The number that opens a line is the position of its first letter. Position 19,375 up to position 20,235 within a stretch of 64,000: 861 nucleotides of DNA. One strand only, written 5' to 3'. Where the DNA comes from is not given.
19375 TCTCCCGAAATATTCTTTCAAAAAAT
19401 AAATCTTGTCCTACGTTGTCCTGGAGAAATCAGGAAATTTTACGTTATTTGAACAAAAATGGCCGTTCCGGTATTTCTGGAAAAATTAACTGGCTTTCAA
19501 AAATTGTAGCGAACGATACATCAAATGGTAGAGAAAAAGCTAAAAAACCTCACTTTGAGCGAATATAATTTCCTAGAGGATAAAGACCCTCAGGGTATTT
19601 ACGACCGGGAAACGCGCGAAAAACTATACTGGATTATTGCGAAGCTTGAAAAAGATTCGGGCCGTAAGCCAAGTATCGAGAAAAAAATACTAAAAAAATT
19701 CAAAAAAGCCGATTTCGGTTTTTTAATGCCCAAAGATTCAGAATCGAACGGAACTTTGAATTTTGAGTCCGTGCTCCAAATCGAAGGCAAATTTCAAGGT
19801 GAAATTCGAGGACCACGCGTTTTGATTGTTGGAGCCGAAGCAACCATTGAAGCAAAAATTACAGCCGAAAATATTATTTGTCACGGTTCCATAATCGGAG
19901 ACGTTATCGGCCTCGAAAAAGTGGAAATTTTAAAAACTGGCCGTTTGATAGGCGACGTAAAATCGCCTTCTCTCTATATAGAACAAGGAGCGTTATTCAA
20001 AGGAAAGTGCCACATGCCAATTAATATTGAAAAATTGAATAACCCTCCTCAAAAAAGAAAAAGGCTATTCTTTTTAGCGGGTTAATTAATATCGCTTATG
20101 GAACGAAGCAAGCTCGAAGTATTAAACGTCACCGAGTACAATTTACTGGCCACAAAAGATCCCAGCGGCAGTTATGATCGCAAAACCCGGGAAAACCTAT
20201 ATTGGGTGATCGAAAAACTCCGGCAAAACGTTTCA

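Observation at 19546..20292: A roughly 60-aa N-terminal module is shared by the second bactofilin and the L,D-transpeptidase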

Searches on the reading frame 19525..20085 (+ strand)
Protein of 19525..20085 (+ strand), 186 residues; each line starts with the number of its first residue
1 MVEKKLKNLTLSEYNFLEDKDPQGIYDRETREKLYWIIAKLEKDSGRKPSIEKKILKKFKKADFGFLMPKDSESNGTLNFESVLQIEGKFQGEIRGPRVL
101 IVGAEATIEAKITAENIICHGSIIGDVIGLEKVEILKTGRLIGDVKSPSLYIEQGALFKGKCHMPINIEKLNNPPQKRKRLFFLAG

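Call 4: search_protein_families(library=pfam, proteins=[window:19525-20085:+], max_evalue=0.1)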
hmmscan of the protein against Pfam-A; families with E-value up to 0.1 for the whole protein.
window:19525-20085:+ (186 aa): 2 families
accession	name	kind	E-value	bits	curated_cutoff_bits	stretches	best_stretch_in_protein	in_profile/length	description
PF04519.19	Bactofilin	-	5.2e-24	84.8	27.9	1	69-162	4-97/98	Polymer-forming cytoskeletal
PF13052.11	DUF3913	-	0.06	14.1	25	0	131-155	29-49/57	Protein of unknown function (DUF3913)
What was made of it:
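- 19729..20010 (+): Bactofilin beta-helix core of bac2 (aa 69-162). Pfam PF04519 E 5e-24 (call 4).
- On Bactofilin (Pfam PF04519), for ORF 19525-20085: 84.8 bits against a cut-off of 27.9, residues 69-162 (call 4).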

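Call 6: search_protein_families(library=ncbifam, proteins=[window:19525-20085:+], max_evalue=0.1)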
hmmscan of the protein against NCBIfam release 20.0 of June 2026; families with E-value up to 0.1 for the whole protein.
window:19525-20085:+ (186 aa): 0 families

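Call 48: find_homologous_proteins(query=window:19525-20082:+, max_evalue=1e-8)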
Query window:19525-20082:+ (186 aa): 8 proteins with E <= 1e-8 among 138 candidates.
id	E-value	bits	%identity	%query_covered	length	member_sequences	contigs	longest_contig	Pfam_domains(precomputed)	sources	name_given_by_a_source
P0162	1.9e-105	368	91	100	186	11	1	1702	PF04519.20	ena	-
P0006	8.9e-101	353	88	100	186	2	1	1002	PF04519.20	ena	-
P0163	8.5e-99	347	90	95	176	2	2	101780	PF04519.20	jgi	-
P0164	3.7e-80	286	72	100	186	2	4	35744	PF04519.20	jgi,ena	jgi:cytoskeletal protein CcmA (bactofilin family)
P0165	4.8e-60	220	55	100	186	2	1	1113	PF04519.20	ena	-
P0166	1.1e-58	216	93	59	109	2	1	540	PF04519.20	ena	-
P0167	2.3e-36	143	43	93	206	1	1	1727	PF04519.20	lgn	-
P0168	1.3e-11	63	44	48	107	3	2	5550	PF04519.20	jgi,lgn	jgi:cytoskeletal protein CcmA (bactofilin family)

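Call 53: predict_structure(alignment_id=A5)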
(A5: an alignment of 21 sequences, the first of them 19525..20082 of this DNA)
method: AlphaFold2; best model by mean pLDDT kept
length: 186 residues; sequences in the alignment: 21
mean_pLDDT: 86.5   pTM: 0.75
mean pLDDT of the five models: 86.5, 85.7, 85.5, 84.2, 83.7
residues with pLDDT >= 90: 121; 70-90: 39; 50-70: 7; < 50: 19
segments of 3 or more residues with pLDDT < 50: 170-186
pLDDT, mean of each block of 10 residues (from residue 1): 71 90 93 92 78 88 92 94 96 96 97 97 97 96 96 95 72 44 43
secondary structure, 60 per line:
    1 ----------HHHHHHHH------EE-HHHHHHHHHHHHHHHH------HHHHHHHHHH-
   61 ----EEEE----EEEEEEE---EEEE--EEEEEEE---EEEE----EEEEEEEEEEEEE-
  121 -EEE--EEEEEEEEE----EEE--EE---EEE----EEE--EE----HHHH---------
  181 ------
elements in order: H11-18 H28-43 H50-59 E65-68 E73-79 E83-86 E89-95 E99-102 E107-119 E122-124 E127-135 E140-142 E150-152 E157-159 H168-171
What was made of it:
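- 19525..19728 (+): Shared module, bactofilin-2 copy (aa 1-68). It has three helices (11-18, 28-43, 50-59) and a terminal strand at 65-68. AF2 full length: pLDDT 86.5, pTM 0.75 (call 53).
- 20011..20085 (+): bac2 C-terminal tail, basic then hydrophobic (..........), plus the stop codon. It is predicted disordered. pLDDT below 50 for residues 170-186 (call 53).
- On Bactofilin (Pfam PF04519), for ORF 19525-20085: AF2 core pLDDT 94-97 (call 53).
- Strand 65-68 runs into the beta-helix, and module pLDDT is 88-93 apart from the 41-50 loop (78) and the first ten residues (71) (call 53).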

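Call 56: fold_search(model_id=the predicted structure, library=pdb)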
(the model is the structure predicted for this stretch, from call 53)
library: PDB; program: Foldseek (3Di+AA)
matches with E <= 10: 112; with E <= 0.001: 1
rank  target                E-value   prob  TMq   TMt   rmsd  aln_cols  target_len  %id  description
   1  6rib_A                3.9e-04  1.00  0.51  0.92   1.1       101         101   27  Cryo-EM reconstruction of Thermus thermophilus bactofilin double helical filaments (released 2019-07-17)
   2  6ria_1                3.6e-03  1.00  0.44  0.89   1.1        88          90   25  Bactofilin from Thermus thermophilus, F105R mutant crystal structure (released 2019-07-17)
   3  2n3d_MODEL_1_A        9.7e-03  1.00  0.50  0.88   1.4       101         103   28  Atomic structure of the cytoskeletal bactofilin BacA revealed by solid-state NMR (released 2015-12-16)
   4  4wa0                  4.2e-01  0.33  0.26  0.15  10.1       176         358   10  The structure of a possible adhesin C-terminal domain from Caldicellulosiruptor kronotskyensis (released 2015-03-04)
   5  8enq_A                4.2e-01  0.04  0.11  0.14  13.2       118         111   10  E. coli CsgA fibril (218-pixel box size) (released 2023-10-04)
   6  6n2b_B                5.8e-01  0.44  0.30  0.17  10.5       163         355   10  The Crystal Structure of Caldicellulosiruptor kristjanssonii Tapirin C-terminal domain (released 2018-12-19)
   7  9lhr_A                7.2e-01  0.21  0.28  0.24  16.5       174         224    8  Crystal structure of Ice binding protein from Candidatus Cryosericum odellii SMC5 (released 2025-09-03)
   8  3bsw                  9.9e-01  0.06  0.15  0.14  13.4       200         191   13  PglD-citrate complex, from Campylobacter jejuni NCTC 11168 (released 2008-07-29)
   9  4eaa                  1.2e+00  0.09  0.17  0.16  12.1       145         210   11  X-ray crystal structure of the H141N mutant of perosamine N-acetyltransferase from Caulobacter crescentus in complex wit (released 2012-04-04)
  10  4eab                  1.5e+00  0.07  0.16  0.15  12.2       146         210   11  X-ray crystal structure of the H141A mutant of GDP-perosamine N-acetyl transferase from Caulobacter crescentus in comple (released 2012-04-04)
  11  5ke1_A                1.6e+00  0.41  0.29  0.18   8.6       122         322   13  Structure of a C-terminal fragment of the IcsA/VirG passenger-domain (released 2017-03-15)
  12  3r1w_B                1.6e+00  0.06  0.14  0.14  11.7       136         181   13  Crystal structure of a carbonic anhydrase from a crude oil degrading psychrophilic library (released 2011-03-23)
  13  5b5h                  1.7e+00  0.09  0.25  0.21  16.3       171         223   11  Hydrophobic ice-binding site confer hyperactivity on antifreeze protein from a snow mold fungus (released 2016-09-28)
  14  9lhn_A                1.7e+00  0.08  0.24  0.21  15.6       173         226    9  Crystal structure of Ice binding protein from Candidatus Cryosericum odellii SMC5 (released 2025-09-03)
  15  8yn0_D                1.8e+00  0.04  0.18  0.10  16.6       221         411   10  Crystal structure of NRG1C in complex with EDS1-SAG101-(ADPr-ATP) (released 2024-12-11)
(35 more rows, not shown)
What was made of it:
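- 19729..20010 (+): Foldseek to T. thermophilus bactofilin 6rib: TM 0.92, rmsd 1.1 A; to BacA 2n3d: TM 0.88 (call 56).
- On Bactofilin (Pfam PF04519), for ORF 19525-20085: Foldseek TM 0.92 / rmsd 1.1 A to 6rib and TM 0.88 to 2n3d (call 56).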
